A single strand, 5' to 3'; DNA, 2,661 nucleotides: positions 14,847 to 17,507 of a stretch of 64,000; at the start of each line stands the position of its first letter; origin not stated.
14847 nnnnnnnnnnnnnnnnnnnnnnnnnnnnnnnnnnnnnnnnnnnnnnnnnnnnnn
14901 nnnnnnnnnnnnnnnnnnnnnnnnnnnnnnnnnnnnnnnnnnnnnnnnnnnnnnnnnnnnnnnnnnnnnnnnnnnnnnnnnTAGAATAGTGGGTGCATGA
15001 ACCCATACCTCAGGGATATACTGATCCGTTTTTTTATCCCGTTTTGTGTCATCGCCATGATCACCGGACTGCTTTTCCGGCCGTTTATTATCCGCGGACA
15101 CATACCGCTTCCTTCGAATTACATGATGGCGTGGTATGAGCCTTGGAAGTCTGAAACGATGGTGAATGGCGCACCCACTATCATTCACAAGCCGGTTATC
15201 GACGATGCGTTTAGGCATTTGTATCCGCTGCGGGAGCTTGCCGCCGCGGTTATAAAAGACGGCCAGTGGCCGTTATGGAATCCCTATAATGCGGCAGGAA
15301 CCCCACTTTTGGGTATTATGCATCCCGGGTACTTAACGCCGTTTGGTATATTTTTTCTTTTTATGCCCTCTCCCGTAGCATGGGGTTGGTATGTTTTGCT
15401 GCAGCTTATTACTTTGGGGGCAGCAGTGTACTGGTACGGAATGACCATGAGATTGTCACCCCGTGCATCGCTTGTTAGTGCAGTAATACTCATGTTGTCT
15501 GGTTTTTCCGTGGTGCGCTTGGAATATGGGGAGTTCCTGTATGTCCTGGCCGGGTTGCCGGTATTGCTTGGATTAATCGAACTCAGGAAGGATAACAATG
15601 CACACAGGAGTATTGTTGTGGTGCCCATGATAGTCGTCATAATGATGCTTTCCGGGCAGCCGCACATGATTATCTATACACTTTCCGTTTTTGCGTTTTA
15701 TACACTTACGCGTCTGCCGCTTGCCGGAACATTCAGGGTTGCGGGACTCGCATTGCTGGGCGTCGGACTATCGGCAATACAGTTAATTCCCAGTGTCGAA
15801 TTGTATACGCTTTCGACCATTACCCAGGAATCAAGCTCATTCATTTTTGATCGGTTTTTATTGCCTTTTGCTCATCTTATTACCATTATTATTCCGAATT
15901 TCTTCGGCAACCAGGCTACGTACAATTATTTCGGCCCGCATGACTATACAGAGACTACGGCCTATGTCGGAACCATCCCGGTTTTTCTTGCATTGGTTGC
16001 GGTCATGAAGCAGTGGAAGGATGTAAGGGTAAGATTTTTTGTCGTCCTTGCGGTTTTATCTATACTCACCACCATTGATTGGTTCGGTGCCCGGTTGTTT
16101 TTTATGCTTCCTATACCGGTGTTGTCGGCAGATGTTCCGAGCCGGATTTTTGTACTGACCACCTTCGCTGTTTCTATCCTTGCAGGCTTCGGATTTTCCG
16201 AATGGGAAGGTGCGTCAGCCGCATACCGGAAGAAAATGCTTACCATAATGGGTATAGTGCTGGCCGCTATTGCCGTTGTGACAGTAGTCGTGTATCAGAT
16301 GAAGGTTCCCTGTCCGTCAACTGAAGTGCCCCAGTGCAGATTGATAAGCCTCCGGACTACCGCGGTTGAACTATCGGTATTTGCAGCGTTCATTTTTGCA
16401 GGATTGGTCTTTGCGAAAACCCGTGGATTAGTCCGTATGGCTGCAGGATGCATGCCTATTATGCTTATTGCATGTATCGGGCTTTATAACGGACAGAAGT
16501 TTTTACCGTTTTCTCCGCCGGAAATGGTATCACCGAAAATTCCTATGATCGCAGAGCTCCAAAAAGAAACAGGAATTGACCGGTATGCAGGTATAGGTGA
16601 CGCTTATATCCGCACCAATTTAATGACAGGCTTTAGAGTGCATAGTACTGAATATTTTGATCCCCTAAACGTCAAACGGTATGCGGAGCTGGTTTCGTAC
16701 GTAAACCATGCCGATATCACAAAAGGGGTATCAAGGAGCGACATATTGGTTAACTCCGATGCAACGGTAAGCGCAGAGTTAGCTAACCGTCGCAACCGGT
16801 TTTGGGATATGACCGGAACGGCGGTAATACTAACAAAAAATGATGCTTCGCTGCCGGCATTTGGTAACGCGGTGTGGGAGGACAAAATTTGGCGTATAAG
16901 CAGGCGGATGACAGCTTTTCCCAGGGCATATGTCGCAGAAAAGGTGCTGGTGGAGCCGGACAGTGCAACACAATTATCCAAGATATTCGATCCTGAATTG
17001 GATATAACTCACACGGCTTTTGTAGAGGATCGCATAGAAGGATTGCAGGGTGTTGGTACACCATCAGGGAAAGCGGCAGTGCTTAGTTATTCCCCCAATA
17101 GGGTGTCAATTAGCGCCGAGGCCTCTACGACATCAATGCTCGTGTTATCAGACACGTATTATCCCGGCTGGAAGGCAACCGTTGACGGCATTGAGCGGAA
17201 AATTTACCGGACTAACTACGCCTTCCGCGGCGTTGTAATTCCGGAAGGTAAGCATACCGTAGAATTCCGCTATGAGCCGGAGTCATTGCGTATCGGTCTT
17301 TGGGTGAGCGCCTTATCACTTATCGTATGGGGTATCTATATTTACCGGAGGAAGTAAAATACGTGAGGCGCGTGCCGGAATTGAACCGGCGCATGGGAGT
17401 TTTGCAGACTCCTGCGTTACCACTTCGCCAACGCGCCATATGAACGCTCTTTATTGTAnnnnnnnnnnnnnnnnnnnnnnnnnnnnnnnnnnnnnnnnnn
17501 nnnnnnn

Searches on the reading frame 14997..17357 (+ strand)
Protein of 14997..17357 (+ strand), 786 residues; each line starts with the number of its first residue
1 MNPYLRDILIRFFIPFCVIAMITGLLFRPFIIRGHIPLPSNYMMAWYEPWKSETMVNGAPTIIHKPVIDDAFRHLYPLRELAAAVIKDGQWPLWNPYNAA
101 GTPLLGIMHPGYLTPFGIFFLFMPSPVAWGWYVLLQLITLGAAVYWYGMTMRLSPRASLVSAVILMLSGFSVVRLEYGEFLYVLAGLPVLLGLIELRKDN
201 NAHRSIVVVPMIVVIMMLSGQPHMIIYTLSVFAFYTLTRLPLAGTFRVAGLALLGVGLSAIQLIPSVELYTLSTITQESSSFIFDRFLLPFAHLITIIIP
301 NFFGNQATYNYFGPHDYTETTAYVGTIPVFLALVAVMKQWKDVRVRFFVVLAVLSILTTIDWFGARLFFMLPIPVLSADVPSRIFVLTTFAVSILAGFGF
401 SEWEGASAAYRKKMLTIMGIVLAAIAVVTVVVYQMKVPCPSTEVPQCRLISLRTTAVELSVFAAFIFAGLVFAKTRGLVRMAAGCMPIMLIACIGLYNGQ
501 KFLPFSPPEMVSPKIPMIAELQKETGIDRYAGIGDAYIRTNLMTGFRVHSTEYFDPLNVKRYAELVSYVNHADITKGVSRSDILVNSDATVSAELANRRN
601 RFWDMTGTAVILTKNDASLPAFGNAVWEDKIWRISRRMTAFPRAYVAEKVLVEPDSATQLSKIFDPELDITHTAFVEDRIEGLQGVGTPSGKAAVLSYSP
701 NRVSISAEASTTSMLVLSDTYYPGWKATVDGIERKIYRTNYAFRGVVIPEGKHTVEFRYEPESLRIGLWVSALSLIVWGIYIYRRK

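Call 17: find_encoding_contigs(protein=window:14997-17357:+, flank=10000, max_places=8)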
Protein window:14997-17357:+ (786 aa): no gene with exactly this product is on record in the collection.

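Call 53: search_protein_families(library=ncbifam, proteins=[window:14997-17354:+], max_evalue=0.01)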
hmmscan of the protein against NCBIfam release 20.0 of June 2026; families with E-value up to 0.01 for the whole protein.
window:14997-17354:+ (786 aa): 2 families
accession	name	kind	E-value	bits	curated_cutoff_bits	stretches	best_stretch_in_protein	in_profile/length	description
NF047590.1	GlcsyltransPgfM2Strep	equivalog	3.5e-08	32.1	1500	1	711-777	806-872/884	glycosyltransferase PgfM2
NF047589.1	GlcsyltransPgfM1Strep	equivalog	3.4e-06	25.4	1400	1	713-780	882-949/955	glycosyltransferase PgfM1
